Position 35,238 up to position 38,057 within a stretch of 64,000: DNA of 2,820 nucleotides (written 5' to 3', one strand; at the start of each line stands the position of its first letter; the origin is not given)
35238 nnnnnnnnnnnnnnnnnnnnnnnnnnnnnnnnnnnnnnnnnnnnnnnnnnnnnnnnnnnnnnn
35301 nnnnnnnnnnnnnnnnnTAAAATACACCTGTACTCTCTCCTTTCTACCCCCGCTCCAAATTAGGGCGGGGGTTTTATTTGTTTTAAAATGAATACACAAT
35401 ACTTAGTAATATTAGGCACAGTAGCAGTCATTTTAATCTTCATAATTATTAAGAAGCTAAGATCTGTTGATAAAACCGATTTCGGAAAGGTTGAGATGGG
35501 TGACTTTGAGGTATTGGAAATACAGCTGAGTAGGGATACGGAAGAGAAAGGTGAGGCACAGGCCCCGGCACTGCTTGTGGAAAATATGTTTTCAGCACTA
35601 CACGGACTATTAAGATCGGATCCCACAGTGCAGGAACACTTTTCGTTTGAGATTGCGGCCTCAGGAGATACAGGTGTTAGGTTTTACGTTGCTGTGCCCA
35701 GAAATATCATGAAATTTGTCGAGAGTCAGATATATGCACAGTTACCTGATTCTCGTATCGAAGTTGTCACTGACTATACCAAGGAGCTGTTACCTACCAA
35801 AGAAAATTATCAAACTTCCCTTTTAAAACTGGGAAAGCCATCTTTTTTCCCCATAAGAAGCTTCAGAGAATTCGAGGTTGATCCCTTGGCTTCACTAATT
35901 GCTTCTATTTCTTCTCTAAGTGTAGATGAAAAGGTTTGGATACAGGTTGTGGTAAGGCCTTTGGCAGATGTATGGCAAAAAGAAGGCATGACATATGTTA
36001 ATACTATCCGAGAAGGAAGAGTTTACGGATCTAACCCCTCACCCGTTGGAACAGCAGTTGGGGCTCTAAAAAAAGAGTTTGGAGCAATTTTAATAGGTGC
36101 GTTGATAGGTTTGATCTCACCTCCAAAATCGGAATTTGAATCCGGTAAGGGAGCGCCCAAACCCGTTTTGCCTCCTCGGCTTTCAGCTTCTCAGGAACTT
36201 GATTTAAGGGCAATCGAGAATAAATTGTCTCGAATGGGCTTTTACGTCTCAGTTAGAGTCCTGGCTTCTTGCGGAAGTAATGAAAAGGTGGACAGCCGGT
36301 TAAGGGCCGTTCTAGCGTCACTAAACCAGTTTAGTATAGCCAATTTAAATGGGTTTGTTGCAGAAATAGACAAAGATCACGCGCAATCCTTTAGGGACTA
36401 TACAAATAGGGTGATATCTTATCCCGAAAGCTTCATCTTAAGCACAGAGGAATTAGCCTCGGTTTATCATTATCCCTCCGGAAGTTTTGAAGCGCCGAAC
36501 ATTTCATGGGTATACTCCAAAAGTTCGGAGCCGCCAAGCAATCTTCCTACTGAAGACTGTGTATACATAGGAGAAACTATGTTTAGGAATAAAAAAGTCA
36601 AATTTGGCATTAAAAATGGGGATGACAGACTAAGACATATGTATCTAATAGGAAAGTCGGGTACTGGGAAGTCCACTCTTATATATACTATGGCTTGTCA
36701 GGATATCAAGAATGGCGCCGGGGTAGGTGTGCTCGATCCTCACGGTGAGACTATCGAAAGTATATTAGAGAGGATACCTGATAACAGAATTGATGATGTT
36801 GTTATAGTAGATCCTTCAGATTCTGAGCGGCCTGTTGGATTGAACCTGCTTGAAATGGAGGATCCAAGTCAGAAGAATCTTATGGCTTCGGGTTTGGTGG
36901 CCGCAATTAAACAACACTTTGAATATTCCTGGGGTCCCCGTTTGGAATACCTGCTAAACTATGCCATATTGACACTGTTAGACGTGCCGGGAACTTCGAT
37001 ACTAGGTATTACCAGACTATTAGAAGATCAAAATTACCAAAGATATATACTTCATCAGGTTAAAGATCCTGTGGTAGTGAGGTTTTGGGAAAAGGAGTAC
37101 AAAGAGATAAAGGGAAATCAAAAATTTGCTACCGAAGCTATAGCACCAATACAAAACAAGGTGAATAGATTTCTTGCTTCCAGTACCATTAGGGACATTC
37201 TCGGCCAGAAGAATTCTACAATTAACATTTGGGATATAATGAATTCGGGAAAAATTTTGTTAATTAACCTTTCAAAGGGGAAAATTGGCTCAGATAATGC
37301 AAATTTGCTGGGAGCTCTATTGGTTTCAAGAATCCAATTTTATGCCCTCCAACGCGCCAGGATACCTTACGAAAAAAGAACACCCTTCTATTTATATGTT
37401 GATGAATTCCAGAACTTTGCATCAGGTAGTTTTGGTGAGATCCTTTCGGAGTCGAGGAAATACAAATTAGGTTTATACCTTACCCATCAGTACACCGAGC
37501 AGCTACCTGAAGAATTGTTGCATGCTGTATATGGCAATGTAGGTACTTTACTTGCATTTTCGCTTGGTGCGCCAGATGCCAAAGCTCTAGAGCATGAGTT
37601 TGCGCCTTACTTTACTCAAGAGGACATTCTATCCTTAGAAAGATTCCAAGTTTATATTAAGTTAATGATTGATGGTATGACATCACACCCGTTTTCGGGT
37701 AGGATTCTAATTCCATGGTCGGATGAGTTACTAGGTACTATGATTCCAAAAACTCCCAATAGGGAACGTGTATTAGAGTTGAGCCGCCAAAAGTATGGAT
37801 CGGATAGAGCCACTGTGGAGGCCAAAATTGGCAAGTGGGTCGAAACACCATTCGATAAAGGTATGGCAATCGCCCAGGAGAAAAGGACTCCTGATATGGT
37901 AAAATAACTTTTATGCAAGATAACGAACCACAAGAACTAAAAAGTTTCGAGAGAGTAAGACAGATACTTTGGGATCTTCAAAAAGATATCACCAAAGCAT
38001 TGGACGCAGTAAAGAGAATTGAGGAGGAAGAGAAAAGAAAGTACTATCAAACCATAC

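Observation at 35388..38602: Orphan membrane-anchored VirB4/HerA-like ATPase with a lysine/alanine/proline-tailed partner protein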

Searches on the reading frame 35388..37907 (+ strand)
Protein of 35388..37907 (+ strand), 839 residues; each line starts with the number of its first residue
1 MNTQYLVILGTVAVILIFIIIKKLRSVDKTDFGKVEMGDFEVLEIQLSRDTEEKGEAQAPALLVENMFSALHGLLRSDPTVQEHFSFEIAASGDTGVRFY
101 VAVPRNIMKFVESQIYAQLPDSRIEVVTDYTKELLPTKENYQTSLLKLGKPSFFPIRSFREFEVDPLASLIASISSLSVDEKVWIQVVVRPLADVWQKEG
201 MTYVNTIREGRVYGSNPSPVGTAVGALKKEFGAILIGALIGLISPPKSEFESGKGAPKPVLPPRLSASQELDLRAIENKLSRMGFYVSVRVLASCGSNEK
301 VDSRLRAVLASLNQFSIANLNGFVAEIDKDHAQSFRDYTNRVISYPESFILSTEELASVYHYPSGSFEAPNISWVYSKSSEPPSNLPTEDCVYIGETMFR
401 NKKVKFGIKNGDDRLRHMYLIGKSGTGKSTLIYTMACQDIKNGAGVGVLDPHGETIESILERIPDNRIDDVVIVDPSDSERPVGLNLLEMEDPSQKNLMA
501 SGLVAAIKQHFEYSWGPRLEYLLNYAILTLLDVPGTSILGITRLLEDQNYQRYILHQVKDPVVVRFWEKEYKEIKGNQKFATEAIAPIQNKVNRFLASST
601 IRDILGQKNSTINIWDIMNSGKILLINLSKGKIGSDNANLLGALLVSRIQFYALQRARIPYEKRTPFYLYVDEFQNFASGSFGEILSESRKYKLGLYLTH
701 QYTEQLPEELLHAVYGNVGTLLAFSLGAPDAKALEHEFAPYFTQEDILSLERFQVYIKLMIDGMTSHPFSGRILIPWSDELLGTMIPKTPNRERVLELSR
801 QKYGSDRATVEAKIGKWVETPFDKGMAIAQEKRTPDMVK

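Call 3: search_protein_families(library=pfam, proteins=[window:35388-37907:+], max_evalue=0.01)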
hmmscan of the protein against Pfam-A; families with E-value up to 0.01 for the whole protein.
window:35388-37907:+ (839 aa): 6 families
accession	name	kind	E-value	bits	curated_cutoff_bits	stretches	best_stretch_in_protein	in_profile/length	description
PF01935.23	DUF87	-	5.4e-09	36.9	23.2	1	393-632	2-205/220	Helicase HerA, central domain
PF10412.15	TrwB_AAD_bind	-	0.00012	21.6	20.5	1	416-707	16-287/387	Type IV secretion-system coupling protein DNA-binding domain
PF25199.1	nSTAND_NTPase5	-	0.0024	18.1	34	1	410-475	36-103/145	Novel STAND NTPase 5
PF02534.20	T4SS-DNA_transf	-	0.0043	16.4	20.1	0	391-481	31-107/468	Type IV secretory system Conjugative DNA transfer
PF13191.12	AAA_16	-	0.0061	17.5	32.6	0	413-442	22-51/167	AAA ATPase domain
PF15320.11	RAM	-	0.0069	17.3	25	0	546-590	13-46/83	mRNA cap methylation, RNMT-activating mini protein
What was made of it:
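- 35388..37907 (+): 839-aa membrane-anchored DUF8128 / coupling-protein-like ATPase. Pfam DUF87 and TrwB_AAD_bind (call 3).
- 36864..37244 (+): All-helical block between Walker A and Walker B (aa ~493-619), in the position of the T4CP all-alpha domain. The Pfam TrwB_AAD_bind match spans aa 416-707 (call 3).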

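Call 4: search_protein_families(library=ncbifam, proteins=[window:35388-37907:+], max_evalue=0.01)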
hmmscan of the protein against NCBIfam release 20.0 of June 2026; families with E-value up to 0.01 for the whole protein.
window:35388-37907:+ (839 aa): 9 families
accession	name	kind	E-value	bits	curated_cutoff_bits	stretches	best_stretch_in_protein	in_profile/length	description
NF053655.1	CedD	equivalog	7.5e-07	28.2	600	1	392-459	199-265/527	DNA-translocating ATPase CedD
NF033849.1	ser_rich_anae_1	subfamily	3.3e-05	21.5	650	1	563-731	916-1095/1163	serine-rich protein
NF045973.1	conju_CD1115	equivalog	0.00017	20.6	250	0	410-489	19-96/442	VirD4-like conjugal transfer protein, CD1115 family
TIGR03743.1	SXT_TraD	subfamily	0.00042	18.9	366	1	413-454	173-214/636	conjugative transfer system coupling protein TraD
NF040819.1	helicase_HerA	equivalog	0.00075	18.1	970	0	371-475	111-214/561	DNA double-strand break repair helicase HerA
NF045975.1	VirB4_plasma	equivalog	0.0025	15.6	590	1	393-454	492-554/894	Mbov_0397 family ICE element conjugal transfer ATPase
TIGR03754.1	conj_TOL_TraD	equivalog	0.0037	15.8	647.55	1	412-455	177-220/643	type IV conjugative transfer system coupling protein TraD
TIGR03420.1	DnaA_homol_Hda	equivalog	0.0049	16.4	194.8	1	414-532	37-161/226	DnaA regulatory inactivator Hda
NF041447.1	TrbC_conju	equivalog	0.0053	15.2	800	0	411-450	125-164/685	F-type conjugative transfer protein TrbC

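Call 8: find_homologous_proteins(query=window:35388-37907:+, max_evalue=0.00001)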
Query window:35388-37907:+ (839 aa): 665 proteins with E <= 0.00001 among 8000 candidates; the best 120 are listed.
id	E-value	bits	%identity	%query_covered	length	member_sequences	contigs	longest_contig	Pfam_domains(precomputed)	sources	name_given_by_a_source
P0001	0.0e+0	1882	100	100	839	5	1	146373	PF26449.1,PF01935.24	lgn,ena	-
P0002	0.0e+0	1253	66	98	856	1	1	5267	PF26449.1,PF01935.24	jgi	jgi:hypothetical protein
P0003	0.0e+0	1243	66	99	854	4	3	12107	PF26449.1,PF01935.24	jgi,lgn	-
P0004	0.0e+0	1232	65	100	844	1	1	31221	PF26449.1,PF10412.16,PF01935.24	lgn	-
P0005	0.0e+0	1220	65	98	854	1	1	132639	PF26449.1,PF10412.16,PF01935.24,PF02534.21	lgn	-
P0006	0.0e+0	1201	63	100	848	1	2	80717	PF26449.1,PF01935.24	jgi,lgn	jgi:hypothetical protein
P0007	0.0e+0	1196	66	95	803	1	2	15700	PF26449.1,PF10412.16,PF01935.24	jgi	jgi:hypothetical protein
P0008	0.0e+0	1195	65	95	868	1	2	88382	PF26449.1,PF10412.16,PF01935.24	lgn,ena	-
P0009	0.0e+0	1184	63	100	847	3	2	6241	PF26449.1,PF10412.16,PF01935.24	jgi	jgi:hypothetical protein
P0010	0.0e+0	1183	62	99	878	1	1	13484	PF26449.1,PF10412.16,PF01935.24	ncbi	-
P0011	0.0e+0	1181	61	100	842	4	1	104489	PF26449.1,PF10412.16,PF01935.24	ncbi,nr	ncbi:type IV secretion system DNA-binding domain-containing protein [Patescibacteria group bacterium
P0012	0.0e+0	1180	63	96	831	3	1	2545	PF26449.1,PF10412.16,PF01935.24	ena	-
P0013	0.0e+0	1177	61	100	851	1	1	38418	PF26449.1,PF10412.16,PF01935.24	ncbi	-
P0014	0.0e+0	1176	62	100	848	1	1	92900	PF26449.1,PF01935.24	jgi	jgi:hypothetical protein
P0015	0.0e+0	1173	61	99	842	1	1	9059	PF26449.1,PF10412.16,PF01935.24,PF02534.21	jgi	jgi:hypothetical protein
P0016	0.0e+0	1173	61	99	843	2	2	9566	PF26449.1,PF10412.16,PF01935.24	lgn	-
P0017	0.0e+0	1173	62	99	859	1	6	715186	PF26449.1,PF10412.16,PF01935.24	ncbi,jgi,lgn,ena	-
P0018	0.0e+0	1172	62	99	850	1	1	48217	PF26449.1,PF10412.16,PF01935.24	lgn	-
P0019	0.0e+0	1172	62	99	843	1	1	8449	PF26449.1,PF10412.16,PF01935.24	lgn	-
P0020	0.0e+0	1171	62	99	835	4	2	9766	PF26449.1,PF10412.16,PF01935.24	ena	-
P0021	0.0e+0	1170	61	100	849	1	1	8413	PF26449.1,PF10412.16,PF01935.24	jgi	jgi:hypothetical protein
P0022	0.0e+0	1170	61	99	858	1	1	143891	PF26449.1,PF10412.16,PF01935.24,PF02534.21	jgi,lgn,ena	-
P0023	0.0e+0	1170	61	100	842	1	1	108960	PF26449.1,PF01935.24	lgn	-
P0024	0.0e+0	1168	61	100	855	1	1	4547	PF26449.1,PF01935.24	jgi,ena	-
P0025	0.0e+0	1167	61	99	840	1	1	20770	PF26449.1,PF10412.16,PF01935.24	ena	-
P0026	0.0e+0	1166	63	95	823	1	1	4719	PF26449.1,PF10412.16,PF01935.24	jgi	-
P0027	0.0e+0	1165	63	95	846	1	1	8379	PF26449.1,PF01935.24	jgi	jgi:hypothetical protein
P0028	0.0e+0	1165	61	99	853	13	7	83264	PF26449.1,PF10412.16,PF01935.24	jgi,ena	-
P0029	0.0e+0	1164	61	100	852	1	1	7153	PF26449.1,PF10412.16,PF01935.24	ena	-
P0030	0.0e+0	1164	63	95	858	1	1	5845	PF26449.1,PF01935.24,PF02534.21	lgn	-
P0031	0.0e+0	1163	62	99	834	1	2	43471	PF26449.1,PF10412.16,PF01935.24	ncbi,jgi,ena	-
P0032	0.0e+0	1163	64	95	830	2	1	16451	PF26449.1,PF10412.16,PF01935.24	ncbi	-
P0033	0.0e+0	1163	62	95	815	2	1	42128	PF26449.1,PF10412.16,PF01935.24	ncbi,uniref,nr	ncbi:ATP-binding protein [candidate division WWE3 bacterium]|uniref:ATP-binding protein n=1 Tax=cand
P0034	0.0e+0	1160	61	99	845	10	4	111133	PF26449.1,PF10412.16,PF01935.24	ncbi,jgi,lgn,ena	-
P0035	0.0e+0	1160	61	99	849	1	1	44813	PF26449.1,PF10412.16,PF01935.24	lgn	-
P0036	0.0e+0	1158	64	95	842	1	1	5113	PF26449.1,PF01935.24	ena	-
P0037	0.0e+0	1158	61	99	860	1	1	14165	PF26449.1,PF10412.16,PF01935.24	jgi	jgi:hypothetical protein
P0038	0.0e+0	1156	62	97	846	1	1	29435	PF26449.1,PF10412.16,PF01935.24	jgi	jgi:hypothetical protein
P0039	0.0e+0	1152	61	99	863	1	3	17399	PF26449.1,PF10412.16,PF01935.24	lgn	-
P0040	0.0e+0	1152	61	99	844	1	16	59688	PF26449.1,PF10412.16,PF01935.24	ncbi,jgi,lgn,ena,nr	ncbi:MAG TPA: type IV secretion system DNA-binding domain-containing protein [bacterium]|jgi:DNA hel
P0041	0.0e+0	1152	59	100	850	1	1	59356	PF26449.1,PF10412.16,PF01935.24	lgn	-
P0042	0.0e+0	1146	60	99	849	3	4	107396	PF26449.1,PF10412.16,PF01935.24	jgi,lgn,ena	-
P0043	0.0e+0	1146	63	95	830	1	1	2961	PF26449.1,PF10412.16,PF01935.24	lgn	-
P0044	0.0e+0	1145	62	99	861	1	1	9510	PF26449.1,PF10412.16,PF01935.24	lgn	-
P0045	0.0e+0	1145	62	96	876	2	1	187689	PF26449.1,PF10412.16,PF01935.24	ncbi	-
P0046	0.0e+0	1144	61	99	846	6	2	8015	PF26449.1,PF10412.16,PF01935.24,PF12696.14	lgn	-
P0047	0.0e+0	1143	60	99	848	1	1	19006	PF26449.1,PF10412.16,PF01935.24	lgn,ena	-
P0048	0.0e+0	1143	63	94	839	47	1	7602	PF26449.1,PF10412.16,PF01935.24,PF12696.14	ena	-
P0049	0.0e+0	1142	61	99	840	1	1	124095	PF26449.1,PF10412.16,PF01935.24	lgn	-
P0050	0.0e+0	1140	60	100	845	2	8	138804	PF26449.1,PF10412.16,PF01935.24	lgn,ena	-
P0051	0.0e+0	1140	61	99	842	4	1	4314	PF26449.1,PF10412.16,PF01935.24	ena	-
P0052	0.0e+0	1138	63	97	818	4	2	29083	PF26449.1,PF10412.16,PF01935.24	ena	-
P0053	0.0e+0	1138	61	99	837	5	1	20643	PF26449.1,PF01935.24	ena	-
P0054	0.0e+0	1137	60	99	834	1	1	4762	PF26449.1,PF01935.24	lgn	-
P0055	0.0e+0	1136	63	95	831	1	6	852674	PF26449.1,PF10412.16,PF01935.24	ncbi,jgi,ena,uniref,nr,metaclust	ncbi:hypothetical protein A2415_03745 [candidate division WWE3 bacterium RIFOXYC1_FULL_39_7]|uniref:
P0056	0.0e+0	1135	61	97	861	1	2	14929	PF26449.1,PF10412.16,PF01935.24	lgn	-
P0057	0.0e+0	1135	61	99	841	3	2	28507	PF26449.1,PF10412.16,PF01935.24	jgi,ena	-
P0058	0.0e+0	1135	61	99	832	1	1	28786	PF26449.1,PF10412.16,PF01935.24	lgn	-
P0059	0.0e+0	1134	61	99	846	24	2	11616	PF26449.1,PF10412.16,PF01935.24,PF12696.14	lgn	-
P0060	0.0e+0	1133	61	99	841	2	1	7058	PF26449.1,PF10412.16,PF01935.24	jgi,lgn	-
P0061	0.0e+0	1133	63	95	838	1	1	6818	PF26449.1,PF10412.16,PF01935.24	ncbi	-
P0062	0.0e+0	1132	63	96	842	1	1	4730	PF26449.1,PF10412.16,PF01935.24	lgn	-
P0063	0.0e+0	1131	60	98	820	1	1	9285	PF26449.1,PF10412.16,PF01935.24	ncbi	ncbi:MAG: DUF87 domain-containing protein, partial [Patescibacteria group bacterium]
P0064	0.0e+0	1130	60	99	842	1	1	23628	PF26449.1,PF10412.16,PF01935.24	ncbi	ncbi:type IV secretory system conjugative DNA transfer family protein [Patescibacteria group bacteri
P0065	0.0e+0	1128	61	99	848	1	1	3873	PF26449.1,PF10412.16,PF01935.24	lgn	-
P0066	0.0e+0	1127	61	96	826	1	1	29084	PF26449.1,PF01935.24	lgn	-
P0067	0.0e+0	1126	60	100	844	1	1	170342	PF26449.1,PF10412.16,PF01935.24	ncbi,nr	ncbi:type IV secretion system DNA-binding domain-containing protein [Patescibacteria group bacterium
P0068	0.0e+0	1126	62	95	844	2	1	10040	PF26449.1,PF10412.16,PF01935.24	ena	-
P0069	0.0e+0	1125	60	99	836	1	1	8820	PF26449.1,PF10412.16,PF01935.24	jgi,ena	-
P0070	0.0e+0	1125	60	100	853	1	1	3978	PF26449.1,PF10412.16,PF01935.24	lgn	-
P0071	0.0e+0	1125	61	94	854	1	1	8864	PF26449.1,PF10412.16,PF01935.24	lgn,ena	-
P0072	0.0e+0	1124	60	99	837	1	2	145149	PF26449.1,PF10412.16,PF01935.24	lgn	-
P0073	0.0e+0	1124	60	99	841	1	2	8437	PF26449.1,PF10412.16,PF01935.24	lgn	-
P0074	0.0e+0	1123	62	95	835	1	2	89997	PF26449.1,PF10412.16,PF01935.24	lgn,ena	-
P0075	0.0e+0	1122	60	98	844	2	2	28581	PF26449.1,PF10412.16,PF01935.24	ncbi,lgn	-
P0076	0.0e+0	1122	60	96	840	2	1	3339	PF26449.1,PF10412.16,PF01935.24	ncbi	-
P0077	0.0e+0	1122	60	99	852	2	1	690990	PF26449.1,PF10412.16,PF01935.24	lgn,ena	-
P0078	0.0e+0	1122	62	95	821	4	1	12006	PF26449.1,PF10412.16,PF01935.24,PF02534.21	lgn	-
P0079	0.0e+0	1121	59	99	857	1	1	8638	PF26449.1,PF10412.16,PF01935.24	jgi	-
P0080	0.0e+0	1120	60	99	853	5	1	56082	PF26449.1,PF10412.16,PF01935.24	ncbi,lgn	-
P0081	0.0e+0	1120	63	95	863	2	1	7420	PF26449.1,PF10412.16,PF01935.24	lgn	-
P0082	0.0e+0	1120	60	99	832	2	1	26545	PF26449.1,PF01935.24,PF02534.21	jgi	-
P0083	0.0e+0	1119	62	96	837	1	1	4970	PF26449.1,PF10412.16,PF01935.24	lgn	-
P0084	0.0e+0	1119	60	100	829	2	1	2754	PF26449.1,PF10412.16,PF01935.24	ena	-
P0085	0.0e+0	1119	60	99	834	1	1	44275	PF26449.1,PF01935.24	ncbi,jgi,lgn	-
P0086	0.0e+0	1119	60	99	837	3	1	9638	PF26449.1,PF10412.16,PF01935.24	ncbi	-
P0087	0.0e+0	1118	60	99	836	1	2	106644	PF26449.1,PF10412.16,PF01935.24,PF02534.21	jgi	-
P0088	0.0e+0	1117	59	100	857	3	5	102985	PF26449.1,PF10412.16,PF01935.24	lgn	-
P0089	0.0e+0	1113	59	99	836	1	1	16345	PF26449.1,PF10412.16,PF01935.24,PF02534.21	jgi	-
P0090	0.0e+0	1113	60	99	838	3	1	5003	PF26449.1,PF10412.16,PF01935.24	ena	-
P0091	0.0e+0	1112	59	99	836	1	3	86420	PF26449.1,PF10412.16,PF01935.24,PF02534.21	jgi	-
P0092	0.0e+0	1111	59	99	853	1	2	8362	PF26449.1,PF10412.16,PF01935.24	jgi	jgi:hypothetical protein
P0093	0.0e+0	1109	61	95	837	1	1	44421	PF26449.1,PF10412.16,PF01935.24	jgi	jgi:hypothetical protein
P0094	0.0e+0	1108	61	98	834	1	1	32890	PF26449.1,PF10412.16,PF01935.24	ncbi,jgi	ncbi:MAG: DUF87 domain-containing protein [Patescibacteria group bacterium]|jgi:hypothetical protein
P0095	0.0e+0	1108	62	95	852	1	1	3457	PF26449.1,PF01935.24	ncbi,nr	ncbi:ATP-binding protein [Patescibacteria group bacterium]|nr:ATP-binding protein [Patescibacteria g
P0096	0.0e+0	1107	61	99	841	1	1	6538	PF26449.1,PF10412.16,PF01935.24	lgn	-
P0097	0.0e+0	1106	62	95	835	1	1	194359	PF26449.1,PF10412.16,PF01935.24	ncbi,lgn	-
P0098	0.0e+0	1104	61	95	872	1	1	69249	PF26449.1,PF10412.16,PF01935.24,PF02534.21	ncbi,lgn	-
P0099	0.0e+0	1103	61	95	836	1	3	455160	PF26449.1,PF10412.16,PF01935.24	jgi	jgi:hypothetical protein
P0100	0.0e+0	1103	59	98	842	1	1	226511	PF26449.1,PF10412.16,PF01935.24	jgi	jgi:hypothetical protein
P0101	0.0e+0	1103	60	99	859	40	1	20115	PF26449.1,PF01935.24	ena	-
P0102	0.0e+0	1101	60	95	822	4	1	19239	PF26449.1,PF10412.16,PF01935.24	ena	-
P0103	0.0e+0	1100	60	100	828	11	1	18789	PF26449.1,PF10412.16,PF01935.24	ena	-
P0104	0.0e+0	1099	59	99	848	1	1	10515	PF26449.1,PF10412.16,PF01935.24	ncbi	-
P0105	0.0e+0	1098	60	99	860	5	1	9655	PF26449.1,PF10412.16,PF01935.24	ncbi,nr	ncbi:MAG TPA: type IV secretion system DNA-binding domain-containing protein [Patescibacteria group 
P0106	0.0e+0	1096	58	97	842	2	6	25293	PF26449.1,PF01935.24,PF02534.21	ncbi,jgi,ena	-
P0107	0.0e+0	1096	60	99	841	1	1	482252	PF26449.1,PF10412.16,PF01935.24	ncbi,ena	-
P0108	0.0e+0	1095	60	99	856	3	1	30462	PF26449.1,PF10412.16,PF01935.24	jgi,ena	-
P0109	0.0e+0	1095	59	99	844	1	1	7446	PF26449.1,PF10412.16,PF01935.24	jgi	-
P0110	0.0e+0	1094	61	92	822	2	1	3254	PF26449.1,PF10412.16,PF01935.24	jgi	-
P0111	0.0e+0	1094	58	99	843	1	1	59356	PF26449.1,PF10412.16,PF01935.24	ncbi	-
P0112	0.0e+0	1094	59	99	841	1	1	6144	PF26449.1,PF01935.24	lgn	-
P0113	0.0e+0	1093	59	99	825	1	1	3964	PF26449.1,PF10412.16,PF01935.24,PF02534.21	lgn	-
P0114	0.0e+0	1091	61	94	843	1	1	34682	PF26449.1,PF10412.16,PF01935.24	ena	-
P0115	0.0e+0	1090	58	99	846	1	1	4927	PF26449.1,PF10412.16,PF01935.24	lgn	-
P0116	0.0e+0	1090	60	99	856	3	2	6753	PF26449.1,PF10412.16,PF01935.24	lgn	-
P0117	0.0e+0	1087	58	99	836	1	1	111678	PF26449.1,PF01935.24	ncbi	ncbi:type IV secretory system conjugative DNA transfer family protein [Patescibacteria group bacteri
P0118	0.0e+0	1086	58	99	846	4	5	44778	PF26449.1,PF10412.16,PF01935.24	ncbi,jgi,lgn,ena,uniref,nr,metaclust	ncbi:MAG: hypothetical protein UU77_C0003G0023 [candidate division WWE3 bacterium GW2011_GWC1_41_7]|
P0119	0.0e+0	1083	60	99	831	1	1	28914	PF26449.1,PF10412.16,PF01935.24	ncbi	-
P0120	0.0e+0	1083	59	98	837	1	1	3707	PF26449.1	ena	-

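Call 9: search_solved_structures(query=window:35388-37907:+, max_evalue=1, show_alignments=2)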
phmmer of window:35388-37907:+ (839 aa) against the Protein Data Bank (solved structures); distinct sequences matched with E-value up to 1: 9.
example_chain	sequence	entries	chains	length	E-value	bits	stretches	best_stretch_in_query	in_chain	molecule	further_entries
4d2i_A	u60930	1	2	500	0.047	14.8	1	389-467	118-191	HERA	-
1gl6_A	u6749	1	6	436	0.091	13.9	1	412-457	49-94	ATPASE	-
1e9r_A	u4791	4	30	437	0.092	13.9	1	412-457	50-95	CONJUGAL TRANSFER PROTEIN TRWB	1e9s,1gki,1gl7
12zn_B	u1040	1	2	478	0.11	13.5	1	389-467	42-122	Septin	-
2jl4_A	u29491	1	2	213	0.18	12.9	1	791-828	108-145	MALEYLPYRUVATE ISOMERASE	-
2v6k_A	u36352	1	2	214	0.18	12.9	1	791-828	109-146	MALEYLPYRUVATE ISOMERASE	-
2dpy_A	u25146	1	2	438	0.53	11.3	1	416-479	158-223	Flagellum-specific ATP synthase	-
5b0o_A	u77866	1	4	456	0.57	11.3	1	416-479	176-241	Flagellum-specific ATP synthase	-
9kwf_B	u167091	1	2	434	0.61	11.1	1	419-466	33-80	Putative deoxyribonuclease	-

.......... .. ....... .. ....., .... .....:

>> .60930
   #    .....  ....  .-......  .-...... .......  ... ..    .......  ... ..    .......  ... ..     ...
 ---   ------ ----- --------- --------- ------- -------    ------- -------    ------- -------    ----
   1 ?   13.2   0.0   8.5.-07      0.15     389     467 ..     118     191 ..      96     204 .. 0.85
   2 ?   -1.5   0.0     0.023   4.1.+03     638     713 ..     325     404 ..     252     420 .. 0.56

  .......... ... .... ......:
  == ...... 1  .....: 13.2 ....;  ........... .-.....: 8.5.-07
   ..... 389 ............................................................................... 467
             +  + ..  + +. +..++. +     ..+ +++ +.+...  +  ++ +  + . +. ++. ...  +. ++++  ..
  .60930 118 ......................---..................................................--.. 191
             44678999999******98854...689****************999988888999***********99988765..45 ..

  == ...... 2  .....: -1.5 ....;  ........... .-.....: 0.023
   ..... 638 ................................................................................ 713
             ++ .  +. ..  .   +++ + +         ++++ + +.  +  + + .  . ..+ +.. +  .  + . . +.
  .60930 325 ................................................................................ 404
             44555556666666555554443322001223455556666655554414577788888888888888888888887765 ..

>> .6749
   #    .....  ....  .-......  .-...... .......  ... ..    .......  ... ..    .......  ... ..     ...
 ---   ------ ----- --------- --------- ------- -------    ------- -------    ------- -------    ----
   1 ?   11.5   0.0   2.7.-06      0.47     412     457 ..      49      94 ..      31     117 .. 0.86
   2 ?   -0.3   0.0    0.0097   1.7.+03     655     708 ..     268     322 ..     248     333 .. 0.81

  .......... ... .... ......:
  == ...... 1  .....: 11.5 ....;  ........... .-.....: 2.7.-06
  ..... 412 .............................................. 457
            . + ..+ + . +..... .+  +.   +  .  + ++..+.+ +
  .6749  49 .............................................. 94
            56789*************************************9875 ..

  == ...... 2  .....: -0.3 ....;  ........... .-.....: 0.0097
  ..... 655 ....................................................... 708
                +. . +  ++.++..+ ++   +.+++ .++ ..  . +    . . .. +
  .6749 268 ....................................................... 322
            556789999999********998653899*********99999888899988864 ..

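Call 10: search_protein_families(library=padloc, proteins=[window:35388-37907:+], max_evalue=0.01)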
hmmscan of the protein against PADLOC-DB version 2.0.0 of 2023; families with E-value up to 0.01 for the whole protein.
window:35388-37907:+ (839 aa): 4 families
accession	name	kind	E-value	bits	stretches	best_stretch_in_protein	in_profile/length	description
PDLC04140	mad8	-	9.7e-12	43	1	416-734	28-262/314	mads_8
PDLC04103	HerA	-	0.00011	18.7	0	672-723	459-506/579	-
PDLC04105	HerA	-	0.00019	18.2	0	415-465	166-217/576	-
PDLC02684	DndH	-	0.004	12.7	0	391-442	1342-1394/1715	DndH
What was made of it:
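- On HerA: PADLOC HerA E 1e-4 (call 10).
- Weak PADLOC hits: mad8 (1e-11), HerA (1e-4), DndH (4e-3) (call 10).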
